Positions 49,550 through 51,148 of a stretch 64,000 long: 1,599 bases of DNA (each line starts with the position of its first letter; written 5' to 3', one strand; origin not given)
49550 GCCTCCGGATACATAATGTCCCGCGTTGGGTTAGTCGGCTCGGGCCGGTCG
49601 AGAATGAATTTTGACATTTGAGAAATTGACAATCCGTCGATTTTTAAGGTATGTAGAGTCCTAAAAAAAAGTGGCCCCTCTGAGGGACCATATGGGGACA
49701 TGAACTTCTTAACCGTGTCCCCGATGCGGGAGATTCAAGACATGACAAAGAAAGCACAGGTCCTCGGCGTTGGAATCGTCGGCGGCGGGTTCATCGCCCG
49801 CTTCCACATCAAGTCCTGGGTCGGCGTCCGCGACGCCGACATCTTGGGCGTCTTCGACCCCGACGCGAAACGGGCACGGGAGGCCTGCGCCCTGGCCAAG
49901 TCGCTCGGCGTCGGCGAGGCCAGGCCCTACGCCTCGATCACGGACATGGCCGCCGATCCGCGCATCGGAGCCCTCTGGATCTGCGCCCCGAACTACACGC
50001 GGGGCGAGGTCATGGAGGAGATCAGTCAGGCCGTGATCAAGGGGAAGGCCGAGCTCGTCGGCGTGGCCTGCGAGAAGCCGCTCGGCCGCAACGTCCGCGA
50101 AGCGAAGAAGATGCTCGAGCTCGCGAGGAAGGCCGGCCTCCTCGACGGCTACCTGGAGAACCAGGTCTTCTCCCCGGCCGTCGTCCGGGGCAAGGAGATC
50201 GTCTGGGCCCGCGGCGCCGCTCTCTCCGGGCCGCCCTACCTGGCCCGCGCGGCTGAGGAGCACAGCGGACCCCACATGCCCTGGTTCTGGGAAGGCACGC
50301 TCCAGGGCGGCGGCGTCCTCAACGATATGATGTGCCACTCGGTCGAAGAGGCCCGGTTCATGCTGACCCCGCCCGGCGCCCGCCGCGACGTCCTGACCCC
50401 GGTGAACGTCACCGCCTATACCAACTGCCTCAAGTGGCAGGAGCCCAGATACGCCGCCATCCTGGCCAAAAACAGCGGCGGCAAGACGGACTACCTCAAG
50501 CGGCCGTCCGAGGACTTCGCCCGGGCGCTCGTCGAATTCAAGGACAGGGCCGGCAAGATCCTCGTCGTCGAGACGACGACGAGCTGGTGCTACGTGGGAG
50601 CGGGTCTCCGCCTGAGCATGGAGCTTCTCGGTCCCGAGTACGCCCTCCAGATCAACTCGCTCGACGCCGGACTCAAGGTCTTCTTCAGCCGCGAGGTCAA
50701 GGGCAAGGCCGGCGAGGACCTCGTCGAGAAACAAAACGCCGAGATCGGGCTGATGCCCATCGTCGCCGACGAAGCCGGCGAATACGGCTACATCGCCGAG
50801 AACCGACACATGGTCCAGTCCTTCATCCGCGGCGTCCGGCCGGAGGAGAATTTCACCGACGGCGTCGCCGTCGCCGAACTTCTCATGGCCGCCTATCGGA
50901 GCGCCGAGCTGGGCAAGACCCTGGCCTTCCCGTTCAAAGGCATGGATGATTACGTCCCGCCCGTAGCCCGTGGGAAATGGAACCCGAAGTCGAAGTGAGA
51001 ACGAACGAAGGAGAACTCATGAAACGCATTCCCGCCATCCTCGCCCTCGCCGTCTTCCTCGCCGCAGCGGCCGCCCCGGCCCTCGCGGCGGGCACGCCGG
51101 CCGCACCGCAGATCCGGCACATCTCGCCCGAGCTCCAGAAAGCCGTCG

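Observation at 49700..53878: Candidate oxidative (3-keto) glycoside catabolic cassette: Gfo/Idh/MocA oxidoreductase + secreted TIM-barrel::DUF1080 fusion + NHS-family MFS transporter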

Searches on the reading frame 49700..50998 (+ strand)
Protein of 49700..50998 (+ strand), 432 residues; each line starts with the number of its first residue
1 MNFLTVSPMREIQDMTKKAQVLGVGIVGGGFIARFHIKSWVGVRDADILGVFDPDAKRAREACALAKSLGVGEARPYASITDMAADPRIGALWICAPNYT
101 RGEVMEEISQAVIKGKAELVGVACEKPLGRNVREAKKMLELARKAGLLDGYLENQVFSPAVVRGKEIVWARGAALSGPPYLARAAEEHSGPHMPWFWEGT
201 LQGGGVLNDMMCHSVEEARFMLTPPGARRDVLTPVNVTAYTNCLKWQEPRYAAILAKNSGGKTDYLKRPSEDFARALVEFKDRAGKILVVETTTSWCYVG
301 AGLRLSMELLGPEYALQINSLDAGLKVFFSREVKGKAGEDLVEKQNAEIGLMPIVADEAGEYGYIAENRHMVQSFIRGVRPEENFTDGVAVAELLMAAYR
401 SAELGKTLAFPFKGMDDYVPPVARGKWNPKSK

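Call 4: search_protein_families(library=pfam, proteins=[window:49700-50998:+], max_evalue=0.01)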
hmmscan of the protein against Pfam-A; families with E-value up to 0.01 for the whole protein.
window:49700-50998:+ (432 aa): 2 families
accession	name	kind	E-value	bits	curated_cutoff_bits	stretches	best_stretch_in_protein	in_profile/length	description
PF01408.29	GFO_IDH_MocA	-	2.6e-19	70.5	24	1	23-147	2-114/120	Oxidoreductase family, NAD-binding Rossmann fold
PF22725.1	GFO_IDH_MocA_C3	-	1.3e-06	28.9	27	1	177-296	14-106/124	GFO/IDH/MocA C-terminal domain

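Call 5: search_protein_families(library=ncbifam, proteins=[window:49700-50998:+], max_evalue=0.01)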
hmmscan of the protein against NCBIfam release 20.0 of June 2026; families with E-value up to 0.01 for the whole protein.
window:49700-50998:+ (432 aa): 5 families
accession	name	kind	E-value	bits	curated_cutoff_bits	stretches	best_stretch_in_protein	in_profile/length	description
TIGR04380.1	myo_inos_iolG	equivalog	2.8e-15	56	355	1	22-223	2-186/330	inositol 2-dehydrogenase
NF052479.1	LevoglcsnDh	equivalog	1.4e-12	47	650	1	21-404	3-380/386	levoglucosan dehydrogenase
NF040723.1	UDP-GlcNAcDh_Arch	equivalog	2.2e-08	34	450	1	23-168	2-133/302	UDP-N-acetylglucosamine 3-dehydrogenase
NF041392.1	XylDh_Gfo6_Halo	equivalog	0.0002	20.3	350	1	69-223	62-213/350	D-xylose 1-dehydrogenase Gfo6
NF005716.0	PRK07531.1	equivalog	0.0088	14.8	592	0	15-62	3-43/495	carnitine 3-dehydrogenase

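Call 17: search_solved_structures(query=window:49742-50998:+, max_evalue=0.001)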
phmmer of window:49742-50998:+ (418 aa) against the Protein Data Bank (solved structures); distinct sequences matched with E-value up to 0.001: 22.
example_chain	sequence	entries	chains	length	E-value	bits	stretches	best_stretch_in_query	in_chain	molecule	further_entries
6nor_A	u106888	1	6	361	6.7e-19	71.6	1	6-215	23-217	Putative NAD dependent dehydrogenase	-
6jw6_A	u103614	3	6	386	1.8e-18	70.1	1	9-394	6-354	Dehydrogenase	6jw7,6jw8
4gqa_A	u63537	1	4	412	4.3e-16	62.3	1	8-274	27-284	NAD binding Oxidoreductase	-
7xr9_A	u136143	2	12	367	1.3e-12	50.9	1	8-390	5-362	DgpA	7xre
8w9s_A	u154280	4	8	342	1.4e-12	50.8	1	5-207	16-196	NADH-dependent dihydrogenase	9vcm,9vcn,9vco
2glx_A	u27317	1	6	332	3.3e-11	46.2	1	11-213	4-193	1,5-anhydro-D-fructose reductase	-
5ya8_A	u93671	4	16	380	4.2e-11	45.9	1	4-211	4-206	Scyllo-inositol dehydrogenase with L-glucose dehydrogenase activity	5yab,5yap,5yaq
6ktj_A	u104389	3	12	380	6.2e-11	45.3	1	4-211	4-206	Scyllo-inositol dehydrogenase with L-glucose dehydrogenase activity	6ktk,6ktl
6a3f_A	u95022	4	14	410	1.1e-09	41.2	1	6-213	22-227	Putative dehydrogenase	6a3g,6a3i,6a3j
3ezy_A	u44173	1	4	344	1.7e-09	40.6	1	8-208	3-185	Dehydrogenase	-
4koa_A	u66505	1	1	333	2e-09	40.3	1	10-210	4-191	1,5-anhydro-D-fructose reductase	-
4fb5_A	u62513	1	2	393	2.9e-07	33.2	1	6-202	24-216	Probable oxidoreductase protein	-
4hkt_A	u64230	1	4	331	1.1e-06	31.3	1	9-209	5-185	Inositol 2-dehydrogenase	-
1evj_A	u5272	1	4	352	3.2e-06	29.8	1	9-209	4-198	GLUCOSE-FRUCTOSE OXIDOREDUCTASE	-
8qc2_A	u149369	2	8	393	6.2e-06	28.8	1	4-209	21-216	Gfo/Idh/MocA family oxidoreductase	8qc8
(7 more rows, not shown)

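Call 81: search_solved_structures(query=A7, max_evalue=0.0001, show_alignments=2)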
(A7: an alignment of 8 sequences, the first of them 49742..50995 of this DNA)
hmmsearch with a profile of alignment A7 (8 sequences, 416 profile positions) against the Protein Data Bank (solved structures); distinct sequences matched with E-value up to 0.0001: 25.
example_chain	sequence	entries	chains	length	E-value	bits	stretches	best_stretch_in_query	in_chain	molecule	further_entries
6nor_A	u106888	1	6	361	1e-19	73.7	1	4-211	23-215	Putative NAD dependent dehydrogenase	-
6jw6_A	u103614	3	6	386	2.7e-19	72.4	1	7-210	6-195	Dehydrogenase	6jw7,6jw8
4gqa_A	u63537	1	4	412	2.1e-16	62.9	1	4-207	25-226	NAD binding Oxidoreductase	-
3ezy_A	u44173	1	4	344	1.3e-12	50.3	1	6-206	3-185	Dehydrogenase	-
6a3f_A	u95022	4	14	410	1.5e-12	50.1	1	4-216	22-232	Putative dehydrogenase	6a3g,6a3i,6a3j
2glx_A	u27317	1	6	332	3.5e-12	48.9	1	9-211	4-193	1,5-anhydro-D-fructose reductase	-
7xr9_A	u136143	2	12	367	3.9e-12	48.8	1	5-201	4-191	DgpA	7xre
4fb5_A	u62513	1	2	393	8.3e-12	47.7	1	3-200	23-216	Probable oxidoreductase protein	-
5ya8_A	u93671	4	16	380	1.7e-11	46.6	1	2-208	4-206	Scyllo-inositol dehydrogenase with L-glucose dehydrogenase activity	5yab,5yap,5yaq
6ktj_A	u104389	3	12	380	2.1e-11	46.3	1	2-208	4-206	Scyllo-inositol dehydrogenase with L-glucose dehydrogenase activity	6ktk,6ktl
4koa_A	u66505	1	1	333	7.4e-10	41.2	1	9-207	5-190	1,5-anhydro-D-fructose reductase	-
8w9s_A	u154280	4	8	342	6.4e-09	38.2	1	4-205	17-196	NADH-dependent dihydrogenase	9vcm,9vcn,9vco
1evj_A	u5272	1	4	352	1.1e-07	34.1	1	6-207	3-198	GLUCOSE-FRUCTOSE OXIDOREDUCTASE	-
1ofg_A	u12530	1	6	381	1.4e-07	33.8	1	4-207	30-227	GLUCOSE-FRUCTOSE OXIDOREDUCTASE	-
1ryd_A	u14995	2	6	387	1.4e-07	33.7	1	5-207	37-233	glucose-fructose oxidoreductase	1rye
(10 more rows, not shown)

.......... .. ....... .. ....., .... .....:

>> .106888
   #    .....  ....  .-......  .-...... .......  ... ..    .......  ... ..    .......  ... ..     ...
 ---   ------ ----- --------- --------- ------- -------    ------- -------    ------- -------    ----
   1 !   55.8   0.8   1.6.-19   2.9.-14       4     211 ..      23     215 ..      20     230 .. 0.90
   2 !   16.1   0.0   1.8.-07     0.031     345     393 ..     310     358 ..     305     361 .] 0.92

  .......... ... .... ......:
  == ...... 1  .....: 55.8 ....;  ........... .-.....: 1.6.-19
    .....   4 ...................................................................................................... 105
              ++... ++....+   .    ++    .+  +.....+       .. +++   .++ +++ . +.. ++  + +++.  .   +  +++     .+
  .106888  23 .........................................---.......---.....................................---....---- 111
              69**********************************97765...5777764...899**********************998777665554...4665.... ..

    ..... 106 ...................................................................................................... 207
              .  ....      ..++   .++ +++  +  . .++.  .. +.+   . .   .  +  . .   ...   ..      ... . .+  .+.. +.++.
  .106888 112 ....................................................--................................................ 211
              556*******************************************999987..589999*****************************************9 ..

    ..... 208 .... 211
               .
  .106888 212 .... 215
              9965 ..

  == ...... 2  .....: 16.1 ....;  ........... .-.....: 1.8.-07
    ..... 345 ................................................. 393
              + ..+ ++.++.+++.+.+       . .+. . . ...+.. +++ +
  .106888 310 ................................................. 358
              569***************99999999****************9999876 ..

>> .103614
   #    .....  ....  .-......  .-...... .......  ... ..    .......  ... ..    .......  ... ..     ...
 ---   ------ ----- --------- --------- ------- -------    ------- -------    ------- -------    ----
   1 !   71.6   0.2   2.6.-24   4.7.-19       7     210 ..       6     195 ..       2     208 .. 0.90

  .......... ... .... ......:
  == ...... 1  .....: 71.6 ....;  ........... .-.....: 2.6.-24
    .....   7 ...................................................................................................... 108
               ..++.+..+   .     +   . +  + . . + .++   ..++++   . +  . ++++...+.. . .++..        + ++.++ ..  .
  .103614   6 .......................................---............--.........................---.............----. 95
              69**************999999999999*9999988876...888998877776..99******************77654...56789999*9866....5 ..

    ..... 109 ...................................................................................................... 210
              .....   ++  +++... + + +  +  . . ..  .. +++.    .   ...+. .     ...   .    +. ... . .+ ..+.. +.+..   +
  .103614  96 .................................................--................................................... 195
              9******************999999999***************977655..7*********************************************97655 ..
